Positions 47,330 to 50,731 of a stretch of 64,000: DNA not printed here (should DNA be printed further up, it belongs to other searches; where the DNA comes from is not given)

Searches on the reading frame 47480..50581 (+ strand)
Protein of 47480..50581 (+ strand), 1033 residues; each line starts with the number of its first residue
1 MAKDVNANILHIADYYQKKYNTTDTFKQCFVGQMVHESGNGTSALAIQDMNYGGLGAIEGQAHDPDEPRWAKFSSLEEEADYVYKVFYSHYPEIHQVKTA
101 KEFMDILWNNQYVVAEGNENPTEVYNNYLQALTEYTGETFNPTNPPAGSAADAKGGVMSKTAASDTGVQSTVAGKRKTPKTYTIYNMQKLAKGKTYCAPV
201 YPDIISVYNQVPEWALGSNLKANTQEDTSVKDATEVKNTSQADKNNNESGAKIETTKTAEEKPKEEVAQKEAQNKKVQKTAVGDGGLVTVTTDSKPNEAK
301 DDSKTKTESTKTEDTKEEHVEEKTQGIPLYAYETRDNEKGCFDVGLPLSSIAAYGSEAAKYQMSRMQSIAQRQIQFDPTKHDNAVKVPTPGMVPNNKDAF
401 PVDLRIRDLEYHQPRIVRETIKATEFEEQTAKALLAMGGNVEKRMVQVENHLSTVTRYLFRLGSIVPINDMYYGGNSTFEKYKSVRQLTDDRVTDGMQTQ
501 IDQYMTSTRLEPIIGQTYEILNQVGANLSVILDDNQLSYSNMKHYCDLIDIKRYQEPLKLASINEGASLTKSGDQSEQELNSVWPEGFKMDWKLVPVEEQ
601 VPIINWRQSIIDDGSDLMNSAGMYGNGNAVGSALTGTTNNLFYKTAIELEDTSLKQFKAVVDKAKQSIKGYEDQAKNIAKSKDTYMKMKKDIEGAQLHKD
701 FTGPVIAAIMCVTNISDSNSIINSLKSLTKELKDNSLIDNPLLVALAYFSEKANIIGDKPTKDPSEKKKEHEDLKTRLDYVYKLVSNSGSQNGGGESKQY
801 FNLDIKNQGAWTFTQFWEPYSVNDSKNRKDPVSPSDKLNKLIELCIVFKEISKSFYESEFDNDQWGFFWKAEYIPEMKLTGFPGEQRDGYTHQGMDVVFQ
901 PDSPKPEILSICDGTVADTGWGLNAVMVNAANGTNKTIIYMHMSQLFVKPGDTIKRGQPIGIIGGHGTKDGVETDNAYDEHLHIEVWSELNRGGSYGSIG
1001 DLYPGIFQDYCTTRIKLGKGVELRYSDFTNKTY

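Call 7: search_protein_families(library=phrogs, proteins=[window:47480-50581:+], max_evalue=0.00001)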
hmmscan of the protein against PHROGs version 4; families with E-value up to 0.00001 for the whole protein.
window:47480-50581:+ (1033 aa): 2 families
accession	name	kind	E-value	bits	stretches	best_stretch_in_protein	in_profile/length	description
phrog_7767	-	other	6e-08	33.6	1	888-986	17-106/194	metallo-endopeptidase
phrog_14988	-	other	2.3e-07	31.8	1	887-986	28-126/272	peptidase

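Call 41: search_protein_families(library=pfam, proteins=[window:47480-50581:+], max_evalue=0.001)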
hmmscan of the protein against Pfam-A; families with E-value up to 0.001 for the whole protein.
window:47480-50581:+ (1033 aa): 2 families
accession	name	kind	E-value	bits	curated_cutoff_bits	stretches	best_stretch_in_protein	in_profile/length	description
PF01551.29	Peptidase_M23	-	5e-14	52.7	28.7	1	891-988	2-89/96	Peptidase family M23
PF01832.25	Glucosaminidase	-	7.6e-07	30.3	30.2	1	14-132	2-117/123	Mannosyl-glycoprotein endo-beta-N-acetylglucosaminidase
